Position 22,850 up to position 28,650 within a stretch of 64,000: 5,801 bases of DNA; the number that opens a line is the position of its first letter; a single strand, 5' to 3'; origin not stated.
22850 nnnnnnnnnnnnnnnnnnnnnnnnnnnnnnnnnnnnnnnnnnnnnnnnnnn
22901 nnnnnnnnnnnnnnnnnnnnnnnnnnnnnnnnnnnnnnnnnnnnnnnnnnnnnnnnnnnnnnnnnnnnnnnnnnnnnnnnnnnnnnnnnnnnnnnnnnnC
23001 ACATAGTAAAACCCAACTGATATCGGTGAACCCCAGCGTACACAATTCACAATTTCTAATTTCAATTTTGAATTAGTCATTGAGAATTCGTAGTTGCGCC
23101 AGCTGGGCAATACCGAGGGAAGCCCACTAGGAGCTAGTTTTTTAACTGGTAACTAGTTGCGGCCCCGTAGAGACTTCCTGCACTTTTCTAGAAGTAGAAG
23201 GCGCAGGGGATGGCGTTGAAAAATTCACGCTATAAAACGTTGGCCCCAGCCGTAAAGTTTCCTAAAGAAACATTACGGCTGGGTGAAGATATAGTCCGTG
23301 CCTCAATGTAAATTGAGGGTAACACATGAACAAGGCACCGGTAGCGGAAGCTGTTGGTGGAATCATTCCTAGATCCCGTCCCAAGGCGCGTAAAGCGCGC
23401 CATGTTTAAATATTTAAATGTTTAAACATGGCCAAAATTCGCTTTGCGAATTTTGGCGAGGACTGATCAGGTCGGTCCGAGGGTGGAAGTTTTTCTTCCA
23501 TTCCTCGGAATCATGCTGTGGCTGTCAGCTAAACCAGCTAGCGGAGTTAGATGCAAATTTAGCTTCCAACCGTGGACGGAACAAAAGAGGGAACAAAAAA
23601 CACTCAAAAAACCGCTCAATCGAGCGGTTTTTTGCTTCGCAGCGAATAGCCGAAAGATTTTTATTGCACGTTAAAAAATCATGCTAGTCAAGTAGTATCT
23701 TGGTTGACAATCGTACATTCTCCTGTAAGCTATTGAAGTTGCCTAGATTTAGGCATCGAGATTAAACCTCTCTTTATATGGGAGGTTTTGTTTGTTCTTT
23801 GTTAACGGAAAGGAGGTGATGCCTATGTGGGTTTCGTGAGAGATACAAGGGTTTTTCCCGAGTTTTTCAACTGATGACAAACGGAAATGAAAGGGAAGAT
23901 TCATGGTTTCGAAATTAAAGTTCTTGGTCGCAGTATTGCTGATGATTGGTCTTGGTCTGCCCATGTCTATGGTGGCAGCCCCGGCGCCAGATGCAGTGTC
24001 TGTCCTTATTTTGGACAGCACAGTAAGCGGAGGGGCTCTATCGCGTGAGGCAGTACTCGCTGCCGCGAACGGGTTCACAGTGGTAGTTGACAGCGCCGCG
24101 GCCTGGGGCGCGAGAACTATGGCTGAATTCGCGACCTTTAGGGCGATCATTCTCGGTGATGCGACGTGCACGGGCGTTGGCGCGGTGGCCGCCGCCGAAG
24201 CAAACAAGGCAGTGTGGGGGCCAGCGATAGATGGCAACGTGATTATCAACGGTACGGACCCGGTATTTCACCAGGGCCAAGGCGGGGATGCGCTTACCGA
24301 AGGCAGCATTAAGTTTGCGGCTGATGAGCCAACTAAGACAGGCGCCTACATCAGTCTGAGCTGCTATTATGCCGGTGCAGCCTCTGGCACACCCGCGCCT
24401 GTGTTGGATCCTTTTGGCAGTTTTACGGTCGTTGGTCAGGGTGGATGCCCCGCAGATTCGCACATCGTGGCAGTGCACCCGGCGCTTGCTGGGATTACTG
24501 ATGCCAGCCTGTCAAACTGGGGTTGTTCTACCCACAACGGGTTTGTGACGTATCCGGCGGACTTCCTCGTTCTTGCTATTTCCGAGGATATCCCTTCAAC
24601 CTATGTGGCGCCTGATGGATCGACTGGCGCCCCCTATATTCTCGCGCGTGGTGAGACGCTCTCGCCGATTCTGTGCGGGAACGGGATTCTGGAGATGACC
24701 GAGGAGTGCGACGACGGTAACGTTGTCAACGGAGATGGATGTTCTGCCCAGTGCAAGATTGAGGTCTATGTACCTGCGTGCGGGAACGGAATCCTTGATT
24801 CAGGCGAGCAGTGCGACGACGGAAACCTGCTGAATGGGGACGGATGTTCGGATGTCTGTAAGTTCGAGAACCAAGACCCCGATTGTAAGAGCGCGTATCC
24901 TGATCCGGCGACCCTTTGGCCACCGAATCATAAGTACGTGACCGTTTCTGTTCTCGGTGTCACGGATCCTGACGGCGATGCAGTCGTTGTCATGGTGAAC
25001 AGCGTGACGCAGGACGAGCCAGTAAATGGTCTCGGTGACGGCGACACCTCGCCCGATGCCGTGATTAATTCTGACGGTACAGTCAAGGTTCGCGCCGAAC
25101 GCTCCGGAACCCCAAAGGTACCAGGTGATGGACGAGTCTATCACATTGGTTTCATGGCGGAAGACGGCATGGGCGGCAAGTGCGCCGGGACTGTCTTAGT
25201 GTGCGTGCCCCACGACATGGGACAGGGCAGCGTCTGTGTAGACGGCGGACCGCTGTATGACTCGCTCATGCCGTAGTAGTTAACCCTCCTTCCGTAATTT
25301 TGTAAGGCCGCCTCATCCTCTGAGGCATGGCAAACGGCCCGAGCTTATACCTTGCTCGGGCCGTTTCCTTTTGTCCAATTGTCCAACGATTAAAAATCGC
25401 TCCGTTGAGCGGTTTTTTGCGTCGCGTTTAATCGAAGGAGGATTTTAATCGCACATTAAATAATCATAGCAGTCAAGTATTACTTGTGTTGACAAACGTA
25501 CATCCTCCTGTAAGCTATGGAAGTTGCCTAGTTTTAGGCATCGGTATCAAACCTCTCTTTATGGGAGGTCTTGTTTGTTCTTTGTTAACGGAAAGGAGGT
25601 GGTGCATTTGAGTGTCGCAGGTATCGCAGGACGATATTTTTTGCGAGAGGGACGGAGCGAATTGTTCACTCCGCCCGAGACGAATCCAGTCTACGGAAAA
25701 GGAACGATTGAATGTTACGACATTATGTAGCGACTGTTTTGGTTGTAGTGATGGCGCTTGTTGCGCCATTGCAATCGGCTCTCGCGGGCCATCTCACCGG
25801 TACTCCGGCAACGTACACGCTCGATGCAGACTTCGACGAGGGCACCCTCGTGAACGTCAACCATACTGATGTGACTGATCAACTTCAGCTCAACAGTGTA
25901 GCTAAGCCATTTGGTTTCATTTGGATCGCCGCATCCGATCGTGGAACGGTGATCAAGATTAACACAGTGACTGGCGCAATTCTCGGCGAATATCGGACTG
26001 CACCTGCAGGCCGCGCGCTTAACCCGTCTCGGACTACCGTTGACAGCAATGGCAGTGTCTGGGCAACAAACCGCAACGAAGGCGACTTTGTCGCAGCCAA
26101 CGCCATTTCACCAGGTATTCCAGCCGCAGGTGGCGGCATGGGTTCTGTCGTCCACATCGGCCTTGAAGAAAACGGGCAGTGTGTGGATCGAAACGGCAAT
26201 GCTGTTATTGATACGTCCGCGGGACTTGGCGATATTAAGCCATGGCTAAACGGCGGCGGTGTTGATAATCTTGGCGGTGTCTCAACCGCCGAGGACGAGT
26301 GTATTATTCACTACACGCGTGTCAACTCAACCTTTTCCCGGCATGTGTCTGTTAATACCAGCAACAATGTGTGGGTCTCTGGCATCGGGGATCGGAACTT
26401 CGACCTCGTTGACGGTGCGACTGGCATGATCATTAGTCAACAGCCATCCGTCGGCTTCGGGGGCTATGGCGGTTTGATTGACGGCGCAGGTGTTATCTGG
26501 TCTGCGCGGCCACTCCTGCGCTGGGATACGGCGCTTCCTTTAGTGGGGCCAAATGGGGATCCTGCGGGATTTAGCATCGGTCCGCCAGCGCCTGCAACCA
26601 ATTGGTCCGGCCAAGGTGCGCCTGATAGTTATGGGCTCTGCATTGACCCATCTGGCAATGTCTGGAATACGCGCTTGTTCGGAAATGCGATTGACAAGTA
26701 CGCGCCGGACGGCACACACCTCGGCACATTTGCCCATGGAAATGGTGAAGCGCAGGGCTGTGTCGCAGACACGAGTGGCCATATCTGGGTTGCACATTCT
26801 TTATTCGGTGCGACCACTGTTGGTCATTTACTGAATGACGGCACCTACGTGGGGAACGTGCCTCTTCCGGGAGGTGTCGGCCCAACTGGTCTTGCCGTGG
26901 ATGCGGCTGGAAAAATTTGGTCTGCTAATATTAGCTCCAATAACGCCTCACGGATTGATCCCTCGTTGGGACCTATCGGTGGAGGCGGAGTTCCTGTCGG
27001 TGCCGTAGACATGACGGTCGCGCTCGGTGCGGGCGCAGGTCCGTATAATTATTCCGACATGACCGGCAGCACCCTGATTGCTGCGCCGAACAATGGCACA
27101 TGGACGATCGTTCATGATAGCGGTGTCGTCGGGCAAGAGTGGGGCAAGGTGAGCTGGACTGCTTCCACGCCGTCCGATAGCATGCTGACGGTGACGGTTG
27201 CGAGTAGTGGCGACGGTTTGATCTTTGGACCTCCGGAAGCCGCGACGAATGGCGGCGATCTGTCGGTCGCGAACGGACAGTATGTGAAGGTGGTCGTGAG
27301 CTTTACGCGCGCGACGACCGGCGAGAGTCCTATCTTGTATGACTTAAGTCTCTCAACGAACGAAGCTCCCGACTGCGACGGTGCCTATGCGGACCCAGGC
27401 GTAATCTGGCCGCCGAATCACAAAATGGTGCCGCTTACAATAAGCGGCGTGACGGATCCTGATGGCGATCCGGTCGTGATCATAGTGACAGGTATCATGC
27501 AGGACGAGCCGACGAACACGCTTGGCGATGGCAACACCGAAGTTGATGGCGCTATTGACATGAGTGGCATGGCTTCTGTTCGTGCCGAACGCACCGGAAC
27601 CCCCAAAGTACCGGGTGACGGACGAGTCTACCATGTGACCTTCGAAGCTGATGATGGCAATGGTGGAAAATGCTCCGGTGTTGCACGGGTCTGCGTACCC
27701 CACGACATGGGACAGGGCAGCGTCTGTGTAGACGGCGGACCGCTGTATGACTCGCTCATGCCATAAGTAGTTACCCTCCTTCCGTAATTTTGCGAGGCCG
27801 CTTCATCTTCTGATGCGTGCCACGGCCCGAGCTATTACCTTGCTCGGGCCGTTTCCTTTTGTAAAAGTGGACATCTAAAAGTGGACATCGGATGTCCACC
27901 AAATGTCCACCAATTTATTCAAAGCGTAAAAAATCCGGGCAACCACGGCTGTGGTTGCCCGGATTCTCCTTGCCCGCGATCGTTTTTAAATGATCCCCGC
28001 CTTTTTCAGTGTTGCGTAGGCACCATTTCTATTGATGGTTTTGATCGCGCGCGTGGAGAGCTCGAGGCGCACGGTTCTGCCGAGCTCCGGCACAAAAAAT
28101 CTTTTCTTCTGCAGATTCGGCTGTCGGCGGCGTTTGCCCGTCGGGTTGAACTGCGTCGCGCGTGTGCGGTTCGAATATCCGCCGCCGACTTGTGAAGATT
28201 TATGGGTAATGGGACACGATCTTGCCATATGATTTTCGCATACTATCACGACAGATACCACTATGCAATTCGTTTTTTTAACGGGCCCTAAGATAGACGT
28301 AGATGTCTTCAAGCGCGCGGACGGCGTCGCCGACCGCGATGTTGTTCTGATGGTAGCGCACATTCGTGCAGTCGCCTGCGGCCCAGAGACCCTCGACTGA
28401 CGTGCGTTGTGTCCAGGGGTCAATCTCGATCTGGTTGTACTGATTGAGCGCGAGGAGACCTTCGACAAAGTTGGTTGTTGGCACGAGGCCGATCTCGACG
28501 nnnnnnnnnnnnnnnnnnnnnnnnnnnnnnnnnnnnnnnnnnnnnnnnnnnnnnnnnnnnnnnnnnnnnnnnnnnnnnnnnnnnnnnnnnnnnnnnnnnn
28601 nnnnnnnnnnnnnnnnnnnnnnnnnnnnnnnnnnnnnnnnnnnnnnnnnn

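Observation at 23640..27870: Tandem duplication of a complete promoter-leader-gene-terminator unit encoding two secreted proteins with a shared novel C-terminal domain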

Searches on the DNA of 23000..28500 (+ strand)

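Call 5: search_rna_families(source=window, start=23000, end=28500, threshold=evalue, max_evalue=10, show_alignments=3)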
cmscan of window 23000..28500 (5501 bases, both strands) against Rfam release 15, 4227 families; matches with E-value up to 10: 12.
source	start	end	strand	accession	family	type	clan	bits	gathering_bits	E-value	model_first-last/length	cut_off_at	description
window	23000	23318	+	RF00028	Intron_gpI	Intron;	-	42.9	50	1.2e-08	38-253/253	5'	Group I catalytic intron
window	27744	27975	+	RF02442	SpF66_sRNA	Gene; sRNA;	-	26.9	42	0.0017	1-239/239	no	Streptococcus sRNA SpF66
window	23604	23692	-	RF00512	Leu_leader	Cis-reg; leader;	-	24.2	50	0.098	1-148/148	no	Leucine operon leader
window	25314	25420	+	RF00512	Leu_leader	Cis-reg; leader;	-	23.1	50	0.18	1-148/148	no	Leucine operon leader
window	23557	23635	+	RF00512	Leu_leader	Cis-reg; leader;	-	22.8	50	0.23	1-148/148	no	Leucine operon leader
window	23581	23631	+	RF02844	RefA9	Gene; antisense;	-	21.9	49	6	1-64/64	no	Enterococcus sRNA A9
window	23554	23635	+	RF00106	RNAI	Gene; antisense;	-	20.3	47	2.1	1-102/102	no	RNAI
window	23587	23637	+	RF01859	Phe_leader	Cis-reg; leader;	-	20.3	55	7.2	1-125/125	no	Phenylalanine leader peptide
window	23604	23682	-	RF00106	RNAI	Gene; antisense;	-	20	47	2.5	1-102/102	no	RNAI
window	23561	23636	+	RF00506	Thr_leader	Cis-reg; leader;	-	20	55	2.6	1-118/118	no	Threonine operon leader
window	23374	23456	-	RF00737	mir-322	Gene; miRNA;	-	18.4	62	6.5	1-84/84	no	mir-322 microRNA precursor family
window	27930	27967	-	RF04029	mir-8521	Gene; miRNA;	-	17.2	80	8.9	13-55/68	no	mir-8521 microRNA precursor family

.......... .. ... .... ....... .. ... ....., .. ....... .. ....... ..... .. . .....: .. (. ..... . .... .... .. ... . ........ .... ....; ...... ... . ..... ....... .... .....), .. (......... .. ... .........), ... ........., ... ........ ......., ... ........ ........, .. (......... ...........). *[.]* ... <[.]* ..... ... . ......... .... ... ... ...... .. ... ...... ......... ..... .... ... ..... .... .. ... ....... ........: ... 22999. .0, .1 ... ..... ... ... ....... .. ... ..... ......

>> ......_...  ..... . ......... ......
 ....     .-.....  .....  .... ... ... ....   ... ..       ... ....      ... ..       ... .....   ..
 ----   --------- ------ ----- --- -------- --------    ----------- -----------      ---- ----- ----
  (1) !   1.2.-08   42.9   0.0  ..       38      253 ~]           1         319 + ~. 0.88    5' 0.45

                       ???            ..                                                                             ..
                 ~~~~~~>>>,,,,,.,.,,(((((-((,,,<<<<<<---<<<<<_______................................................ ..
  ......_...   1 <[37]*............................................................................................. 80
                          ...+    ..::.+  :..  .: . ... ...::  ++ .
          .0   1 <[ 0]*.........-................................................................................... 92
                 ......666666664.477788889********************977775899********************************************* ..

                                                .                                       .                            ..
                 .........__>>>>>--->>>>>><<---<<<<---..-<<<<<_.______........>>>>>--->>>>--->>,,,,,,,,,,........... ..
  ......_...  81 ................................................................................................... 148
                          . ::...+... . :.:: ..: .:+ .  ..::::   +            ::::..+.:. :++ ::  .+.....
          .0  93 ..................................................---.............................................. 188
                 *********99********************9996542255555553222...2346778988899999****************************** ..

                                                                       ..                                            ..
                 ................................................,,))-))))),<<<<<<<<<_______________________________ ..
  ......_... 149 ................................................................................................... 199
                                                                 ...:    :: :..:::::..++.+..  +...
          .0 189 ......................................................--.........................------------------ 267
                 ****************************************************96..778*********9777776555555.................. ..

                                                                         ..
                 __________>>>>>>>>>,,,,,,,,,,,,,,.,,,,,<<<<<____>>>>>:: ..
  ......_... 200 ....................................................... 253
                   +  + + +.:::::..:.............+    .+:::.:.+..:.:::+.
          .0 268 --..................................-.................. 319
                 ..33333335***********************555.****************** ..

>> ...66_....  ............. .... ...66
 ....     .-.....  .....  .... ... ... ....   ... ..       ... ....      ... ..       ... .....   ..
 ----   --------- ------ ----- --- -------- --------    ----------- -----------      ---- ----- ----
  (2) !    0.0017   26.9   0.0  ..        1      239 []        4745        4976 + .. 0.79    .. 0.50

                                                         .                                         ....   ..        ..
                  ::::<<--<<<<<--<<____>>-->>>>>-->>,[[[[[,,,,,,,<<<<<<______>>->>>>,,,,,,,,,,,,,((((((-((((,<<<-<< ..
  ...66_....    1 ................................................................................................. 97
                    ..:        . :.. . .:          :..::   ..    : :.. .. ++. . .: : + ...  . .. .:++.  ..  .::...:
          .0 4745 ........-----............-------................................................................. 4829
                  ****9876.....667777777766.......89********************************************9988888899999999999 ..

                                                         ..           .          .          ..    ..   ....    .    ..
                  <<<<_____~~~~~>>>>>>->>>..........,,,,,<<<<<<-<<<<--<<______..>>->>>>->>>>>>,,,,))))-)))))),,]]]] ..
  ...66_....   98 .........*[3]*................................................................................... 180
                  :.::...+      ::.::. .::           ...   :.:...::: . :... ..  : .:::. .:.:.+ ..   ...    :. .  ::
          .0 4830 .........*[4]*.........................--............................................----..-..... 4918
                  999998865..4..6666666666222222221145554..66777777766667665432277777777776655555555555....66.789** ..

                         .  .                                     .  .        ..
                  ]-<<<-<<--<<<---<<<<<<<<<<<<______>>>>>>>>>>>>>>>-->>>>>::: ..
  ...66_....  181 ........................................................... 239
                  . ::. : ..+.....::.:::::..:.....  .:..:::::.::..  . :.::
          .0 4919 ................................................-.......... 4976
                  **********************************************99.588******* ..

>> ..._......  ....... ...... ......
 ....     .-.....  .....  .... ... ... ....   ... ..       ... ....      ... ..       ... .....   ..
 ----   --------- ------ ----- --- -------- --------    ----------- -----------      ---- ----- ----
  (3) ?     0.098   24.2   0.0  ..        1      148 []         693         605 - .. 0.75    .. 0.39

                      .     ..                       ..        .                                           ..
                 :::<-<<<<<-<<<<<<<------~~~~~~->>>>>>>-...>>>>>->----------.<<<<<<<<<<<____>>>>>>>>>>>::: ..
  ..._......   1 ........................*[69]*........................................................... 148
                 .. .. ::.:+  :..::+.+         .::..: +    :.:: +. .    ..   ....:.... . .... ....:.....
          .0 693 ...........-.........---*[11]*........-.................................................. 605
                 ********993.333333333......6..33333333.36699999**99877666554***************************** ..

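Call 88: search_rna_families(sources=[L001, L007, L016, L018, L091, L092], threshold=gathering)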
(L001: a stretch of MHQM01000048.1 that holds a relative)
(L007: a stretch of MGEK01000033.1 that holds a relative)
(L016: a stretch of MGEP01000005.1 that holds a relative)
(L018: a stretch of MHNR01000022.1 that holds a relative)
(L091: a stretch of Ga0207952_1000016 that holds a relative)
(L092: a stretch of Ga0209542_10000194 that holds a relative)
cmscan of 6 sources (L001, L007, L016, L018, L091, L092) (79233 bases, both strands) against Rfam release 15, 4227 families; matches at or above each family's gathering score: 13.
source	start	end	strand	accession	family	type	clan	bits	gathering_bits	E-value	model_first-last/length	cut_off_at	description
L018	13775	13846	-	RF00005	tRNA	Gene; tRNA;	CL00001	70.7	29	2.5e-13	1-71/71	no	tRNA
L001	10527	10599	-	RF00005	tRNA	Gene; tRNA;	CL00001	63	29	3.4e-11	1-71/71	no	tRNA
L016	2666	2736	+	RF00005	tRNA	Gene; tRNA;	CL00001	62.9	29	3.5e-11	1-71/71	no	tRNA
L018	7291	7361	-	RF00005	tRNA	Gene; tRNA;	CL00001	61.9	29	6.7e-11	1-71/71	no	tRNA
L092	1368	1438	-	RF00005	tRNA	Gene; tRNA;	CL00001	61.9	29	6.7e-11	1-71/71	no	tRNA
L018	7180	7250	-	RF00005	tRNA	Gene; tRNA;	CL00001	61.1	29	1.1e-10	1-71/71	no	tRNA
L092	1257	1327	-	RF00005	tRNA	Gene; tRNA;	CL00001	61.1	29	1.1e-10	1-71/71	no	tRNA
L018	6488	6559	-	RF00005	tRNA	Gene; tRNA;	CL00001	60.9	29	1.3e-10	1-71/71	no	tRNA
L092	565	636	-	RF00005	tRNA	Gene; tRNA;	CL00001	60.9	29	1.3e-10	1-71/71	no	tRNA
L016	2210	2282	+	RF00005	tRNA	Gene; tRNA;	CL00001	57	29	1.5e-09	1-71/71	no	tRNA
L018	11229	11299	-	RF00005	tRNA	Gene; tRNA;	CL00001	53.2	29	1.7e-08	1-71/71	no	tRNA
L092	5306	5376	-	RF00005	tRNA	Gene; tRNA;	CL00001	53.2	29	1.7e-08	1-71/71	no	tRNA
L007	1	65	+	RF00005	tRNA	Gene; tRNA;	CL00001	51.1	29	6.1e-08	7-71/71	5'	tRNA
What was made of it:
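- On Rfam cis-regulatory RNAs (riboswitches, leaders): Six other CPR loci gave only tRNAs (call 88).
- There is no Rfam match (calls 5, 88). No Rfam family matches (calls 5, 88).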

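Call 89: build_rna_model(alignment_id=A9, structure=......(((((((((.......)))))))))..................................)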
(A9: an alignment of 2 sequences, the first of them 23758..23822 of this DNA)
Model R1 built from alignment A9 (2 sequences, 65 columns); structure: as given.
model positions 65; base pairs 9; branch points 0; effective number of sequences 1.76; information 0.863 bits per position. Calibrated on 0.2 Mb of random sequence (short: E-values are rough).
structure used (alignment columns):
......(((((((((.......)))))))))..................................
